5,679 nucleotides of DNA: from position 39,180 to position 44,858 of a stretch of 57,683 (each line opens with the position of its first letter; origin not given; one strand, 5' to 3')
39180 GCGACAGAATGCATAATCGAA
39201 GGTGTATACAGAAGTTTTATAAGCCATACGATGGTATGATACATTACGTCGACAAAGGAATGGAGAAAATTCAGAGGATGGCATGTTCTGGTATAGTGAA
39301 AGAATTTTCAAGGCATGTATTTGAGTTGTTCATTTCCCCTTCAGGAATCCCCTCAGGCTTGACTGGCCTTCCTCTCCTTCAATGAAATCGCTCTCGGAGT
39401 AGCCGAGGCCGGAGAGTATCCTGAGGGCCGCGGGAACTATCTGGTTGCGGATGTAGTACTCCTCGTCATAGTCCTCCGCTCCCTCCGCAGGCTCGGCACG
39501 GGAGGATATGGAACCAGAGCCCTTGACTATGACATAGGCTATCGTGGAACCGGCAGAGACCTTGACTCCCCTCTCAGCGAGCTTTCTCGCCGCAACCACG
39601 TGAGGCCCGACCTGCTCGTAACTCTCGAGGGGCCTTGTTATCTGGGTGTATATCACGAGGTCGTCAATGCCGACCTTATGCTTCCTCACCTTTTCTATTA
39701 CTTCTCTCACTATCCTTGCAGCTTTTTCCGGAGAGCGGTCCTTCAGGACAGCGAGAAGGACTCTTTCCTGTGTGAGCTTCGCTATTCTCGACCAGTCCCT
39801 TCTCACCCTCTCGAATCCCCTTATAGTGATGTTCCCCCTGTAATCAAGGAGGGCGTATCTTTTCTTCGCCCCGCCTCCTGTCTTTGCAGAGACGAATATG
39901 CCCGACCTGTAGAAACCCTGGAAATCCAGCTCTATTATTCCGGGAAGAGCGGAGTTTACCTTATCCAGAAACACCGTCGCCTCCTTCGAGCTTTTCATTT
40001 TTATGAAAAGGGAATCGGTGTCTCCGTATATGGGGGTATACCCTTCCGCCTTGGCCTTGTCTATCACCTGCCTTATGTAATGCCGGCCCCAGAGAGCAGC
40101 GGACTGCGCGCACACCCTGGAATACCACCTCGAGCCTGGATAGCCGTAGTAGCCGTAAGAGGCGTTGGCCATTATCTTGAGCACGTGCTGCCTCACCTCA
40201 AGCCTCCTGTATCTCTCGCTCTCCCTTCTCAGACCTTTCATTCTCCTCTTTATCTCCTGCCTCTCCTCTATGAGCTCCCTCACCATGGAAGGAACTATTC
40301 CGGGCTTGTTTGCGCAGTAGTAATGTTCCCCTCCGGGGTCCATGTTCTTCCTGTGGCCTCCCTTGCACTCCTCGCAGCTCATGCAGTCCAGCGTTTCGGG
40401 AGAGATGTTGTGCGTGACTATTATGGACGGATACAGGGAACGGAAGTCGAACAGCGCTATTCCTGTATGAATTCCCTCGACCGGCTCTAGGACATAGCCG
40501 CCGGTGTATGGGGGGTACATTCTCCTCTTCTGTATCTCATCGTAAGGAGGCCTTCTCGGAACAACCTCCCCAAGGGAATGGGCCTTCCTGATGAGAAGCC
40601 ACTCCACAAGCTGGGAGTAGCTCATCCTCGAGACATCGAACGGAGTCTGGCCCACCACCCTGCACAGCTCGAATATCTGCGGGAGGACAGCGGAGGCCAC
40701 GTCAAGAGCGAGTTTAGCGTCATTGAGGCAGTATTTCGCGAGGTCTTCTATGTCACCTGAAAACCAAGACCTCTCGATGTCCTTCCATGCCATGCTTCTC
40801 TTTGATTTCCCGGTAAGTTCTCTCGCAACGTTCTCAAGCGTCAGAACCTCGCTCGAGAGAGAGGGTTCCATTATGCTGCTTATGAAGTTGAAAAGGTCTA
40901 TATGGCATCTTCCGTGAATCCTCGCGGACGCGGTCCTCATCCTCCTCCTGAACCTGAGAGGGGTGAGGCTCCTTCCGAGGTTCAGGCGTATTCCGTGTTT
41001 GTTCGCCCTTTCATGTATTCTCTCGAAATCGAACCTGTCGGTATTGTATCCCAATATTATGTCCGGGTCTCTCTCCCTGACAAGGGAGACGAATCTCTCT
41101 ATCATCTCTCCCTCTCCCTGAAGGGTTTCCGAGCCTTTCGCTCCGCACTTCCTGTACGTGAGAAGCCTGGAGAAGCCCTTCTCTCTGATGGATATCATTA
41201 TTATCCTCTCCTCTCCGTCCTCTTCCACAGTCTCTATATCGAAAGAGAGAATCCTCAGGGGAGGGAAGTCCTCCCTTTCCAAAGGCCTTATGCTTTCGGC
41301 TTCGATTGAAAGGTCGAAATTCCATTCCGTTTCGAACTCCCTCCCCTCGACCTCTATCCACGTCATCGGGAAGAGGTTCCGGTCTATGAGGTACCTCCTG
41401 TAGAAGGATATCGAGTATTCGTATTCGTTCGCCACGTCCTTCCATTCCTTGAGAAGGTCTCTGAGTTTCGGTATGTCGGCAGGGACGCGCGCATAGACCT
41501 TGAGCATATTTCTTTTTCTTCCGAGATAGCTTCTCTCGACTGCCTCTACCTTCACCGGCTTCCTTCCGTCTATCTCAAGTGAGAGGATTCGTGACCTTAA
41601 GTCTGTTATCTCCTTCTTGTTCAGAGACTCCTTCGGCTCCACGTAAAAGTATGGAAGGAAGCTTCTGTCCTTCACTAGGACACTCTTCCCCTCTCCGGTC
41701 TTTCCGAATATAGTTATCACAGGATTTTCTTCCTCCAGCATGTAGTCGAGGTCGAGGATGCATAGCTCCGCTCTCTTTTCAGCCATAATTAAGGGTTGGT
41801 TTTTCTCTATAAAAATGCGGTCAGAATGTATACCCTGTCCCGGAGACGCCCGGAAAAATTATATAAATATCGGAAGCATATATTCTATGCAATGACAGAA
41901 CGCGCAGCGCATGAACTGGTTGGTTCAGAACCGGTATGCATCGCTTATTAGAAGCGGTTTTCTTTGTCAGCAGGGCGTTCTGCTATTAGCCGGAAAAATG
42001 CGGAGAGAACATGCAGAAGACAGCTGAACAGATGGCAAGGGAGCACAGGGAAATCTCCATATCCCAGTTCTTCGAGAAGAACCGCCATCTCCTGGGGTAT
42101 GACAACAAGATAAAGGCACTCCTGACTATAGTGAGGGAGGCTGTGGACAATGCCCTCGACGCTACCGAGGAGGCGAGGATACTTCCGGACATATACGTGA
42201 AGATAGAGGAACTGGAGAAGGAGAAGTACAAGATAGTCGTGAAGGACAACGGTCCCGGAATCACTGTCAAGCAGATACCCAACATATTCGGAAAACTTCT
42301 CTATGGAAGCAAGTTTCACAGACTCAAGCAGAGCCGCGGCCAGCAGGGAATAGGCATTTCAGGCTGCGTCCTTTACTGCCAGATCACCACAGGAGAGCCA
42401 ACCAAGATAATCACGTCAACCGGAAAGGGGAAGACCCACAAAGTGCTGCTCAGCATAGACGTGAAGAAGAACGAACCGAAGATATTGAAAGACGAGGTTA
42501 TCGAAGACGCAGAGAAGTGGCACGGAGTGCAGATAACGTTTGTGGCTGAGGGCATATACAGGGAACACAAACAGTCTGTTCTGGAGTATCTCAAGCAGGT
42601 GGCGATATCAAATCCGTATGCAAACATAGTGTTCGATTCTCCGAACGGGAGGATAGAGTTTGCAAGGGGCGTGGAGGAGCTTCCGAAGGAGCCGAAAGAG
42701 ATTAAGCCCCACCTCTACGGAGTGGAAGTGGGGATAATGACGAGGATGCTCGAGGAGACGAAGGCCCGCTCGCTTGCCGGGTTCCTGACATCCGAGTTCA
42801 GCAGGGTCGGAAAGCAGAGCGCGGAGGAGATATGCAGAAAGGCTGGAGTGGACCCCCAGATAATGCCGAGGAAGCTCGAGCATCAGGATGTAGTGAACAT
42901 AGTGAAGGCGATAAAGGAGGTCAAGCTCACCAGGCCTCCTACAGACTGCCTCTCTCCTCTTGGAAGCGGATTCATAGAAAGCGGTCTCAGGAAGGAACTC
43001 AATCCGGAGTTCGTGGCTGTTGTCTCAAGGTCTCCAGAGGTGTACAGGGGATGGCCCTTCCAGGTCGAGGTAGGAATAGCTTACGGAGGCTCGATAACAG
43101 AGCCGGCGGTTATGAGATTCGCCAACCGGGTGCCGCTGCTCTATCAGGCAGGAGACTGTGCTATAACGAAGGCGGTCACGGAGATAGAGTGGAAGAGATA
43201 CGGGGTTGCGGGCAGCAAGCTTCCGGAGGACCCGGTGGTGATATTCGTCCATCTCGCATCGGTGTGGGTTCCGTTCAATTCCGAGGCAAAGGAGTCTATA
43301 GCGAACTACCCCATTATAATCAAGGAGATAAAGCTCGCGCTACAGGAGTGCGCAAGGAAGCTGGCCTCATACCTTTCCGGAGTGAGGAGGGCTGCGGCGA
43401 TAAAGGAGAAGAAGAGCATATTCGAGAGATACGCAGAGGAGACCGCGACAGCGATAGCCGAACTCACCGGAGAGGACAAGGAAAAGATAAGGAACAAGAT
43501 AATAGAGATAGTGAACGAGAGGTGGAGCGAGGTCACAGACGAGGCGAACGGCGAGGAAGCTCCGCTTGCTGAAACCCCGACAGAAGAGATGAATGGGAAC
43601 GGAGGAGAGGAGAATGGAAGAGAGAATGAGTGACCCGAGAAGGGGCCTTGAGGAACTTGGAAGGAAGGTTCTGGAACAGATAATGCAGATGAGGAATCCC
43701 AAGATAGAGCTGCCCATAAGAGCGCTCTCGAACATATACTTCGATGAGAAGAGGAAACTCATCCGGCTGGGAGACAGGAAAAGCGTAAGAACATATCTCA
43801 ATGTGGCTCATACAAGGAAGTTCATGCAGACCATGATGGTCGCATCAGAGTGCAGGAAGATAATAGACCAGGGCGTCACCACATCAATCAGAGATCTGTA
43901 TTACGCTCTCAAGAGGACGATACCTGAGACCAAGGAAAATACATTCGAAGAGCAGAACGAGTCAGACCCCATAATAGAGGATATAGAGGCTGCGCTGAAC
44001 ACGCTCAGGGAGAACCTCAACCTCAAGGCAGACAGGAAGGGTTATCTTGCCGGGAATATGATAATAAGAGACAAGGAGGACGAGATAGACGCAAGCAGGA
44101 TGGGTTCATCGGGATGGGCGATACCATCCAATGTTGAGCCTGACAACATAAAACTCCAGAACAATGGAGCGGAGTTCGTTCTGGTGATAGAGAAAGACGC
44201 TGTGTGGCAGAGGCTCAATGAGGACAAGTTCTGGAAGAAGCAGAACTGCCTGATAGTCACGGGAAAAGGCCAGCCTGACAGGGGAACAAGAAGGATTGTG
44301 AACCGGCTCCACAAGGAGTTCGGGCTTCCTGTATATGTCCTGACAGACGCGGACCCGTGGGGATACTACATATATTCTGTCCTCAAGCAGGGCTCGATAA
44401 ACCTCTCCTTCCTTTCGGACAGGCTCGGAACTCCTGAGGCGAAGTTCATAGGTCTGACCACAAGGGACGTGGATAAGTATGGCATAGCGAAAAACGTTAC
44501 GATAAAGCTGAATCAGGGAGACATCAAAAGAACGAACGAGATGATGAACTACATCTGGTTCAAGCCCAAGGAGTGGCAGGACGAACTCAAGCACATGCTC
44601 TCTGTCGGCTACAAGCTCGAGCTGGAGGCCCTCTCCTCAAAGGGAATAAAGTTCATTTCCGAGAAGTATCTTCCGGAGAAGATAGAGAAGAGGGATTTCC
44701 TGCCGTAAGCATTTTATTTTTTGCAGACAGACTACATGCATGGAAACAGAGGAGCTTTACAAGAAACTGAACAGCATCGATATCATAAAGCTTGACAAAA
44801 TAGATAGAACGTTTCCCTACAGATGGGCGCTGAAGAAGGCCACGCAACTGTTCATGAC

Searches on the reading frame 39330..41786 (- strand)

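Call 80: search_protein_families(library=pfam, proteins=[window:39330-41786:-], max_evalue=0.0001)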
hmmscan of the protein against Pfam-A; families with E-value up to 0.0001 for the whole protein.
window:39330-41786:- (818 aa): 3 families
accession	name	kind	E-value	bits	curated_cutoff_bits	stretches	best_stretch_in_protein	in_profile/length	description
PF00136.26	DNA_pol_B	-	6.2e-63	213.6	23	1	391-792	12-451/453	DNA polymerase family B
PF03104.25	DNA_pol_B_exo1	-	5.4e-32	111.6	23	1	121-305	3-231/242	DNA polymerase family B, exonuclease domain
PF10108.15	DNA_pol_B_exo2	-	2.2e-09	37.8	24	1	219-357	31-163/213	Predicted 3'-5' exonuclease related to the exonuclease domain of PolB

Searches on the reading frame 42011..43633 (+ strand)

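Call 80: search_protein_families(library=pfam, proteins=[window:42011-43633:+], max_evalue=0.0001)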
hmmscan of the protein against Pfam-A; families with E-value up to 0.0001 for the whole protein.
window:42011-43633:+ (540 aa): 3 families
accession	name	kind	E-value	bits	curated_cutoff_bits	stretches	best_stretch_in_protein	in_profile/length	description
PF09239.17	Topo-VIb_trans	-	2e-59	200.3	24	1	309-466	1-158/159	Topoisomerase VI B subunit, transducer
PF02518.31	HATPase_c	-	2.4e-13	50.9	26.4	1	34-145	3-105/111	Histidine kinase-, DNA gyrase B-, and HSP90-like ATPase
PF13589.12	HATPase_c_3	-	1.5e-09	38.4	25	1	40-157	6-113/137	Histidine kinase-, DNA gyrase B-, and HSP90-like ATPase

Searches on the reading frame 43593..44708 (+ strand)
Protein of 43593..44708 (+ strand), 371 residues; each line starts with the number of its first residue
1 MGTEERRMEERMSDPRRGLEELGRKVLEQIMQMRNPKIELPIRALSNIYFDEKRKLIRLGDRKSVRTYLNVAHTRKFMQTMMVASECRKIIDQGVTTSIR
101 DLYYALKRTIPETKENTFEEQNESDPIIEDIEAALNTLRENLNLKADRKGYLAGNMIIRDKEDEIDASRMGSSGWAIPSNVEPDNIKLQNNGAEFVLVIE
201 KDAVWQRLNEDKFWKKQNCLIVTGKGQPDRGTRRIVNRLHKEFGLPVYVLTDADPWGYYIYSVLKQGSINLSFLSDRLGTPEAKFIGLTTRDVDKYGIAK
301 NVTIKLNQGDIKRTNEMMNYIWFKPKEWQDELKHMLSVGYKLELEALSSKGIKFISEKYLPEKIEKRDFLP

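Call 80: search_protein_families(library=pfam, proteins=[window:43593-44708:+], max_evalue=0.0001)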
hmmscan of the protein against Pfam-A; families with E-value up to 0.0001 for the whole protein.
window:43593-44708:+ (371 aa): 3 families
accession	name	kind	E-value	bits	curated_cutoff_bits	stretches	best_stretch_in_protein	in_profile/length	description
PF21180.3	TOP6A-Spo11_Toprim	-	7.5e-66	221.7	24.1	1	195-364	1-170/170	Topoisomerase 6 subunit A/Spo11, Toprim domain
PF04406.19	TP6A_N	-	5e-17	61.9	26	1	75-144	1-62/62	Type IIB DNA topoisomerase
PF20768.2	Topo_VI_alpha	-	5.1e-07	29.8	23.6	1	151-190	6-48/50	All-beta domain in DNA topoisomerase VI alpha subunit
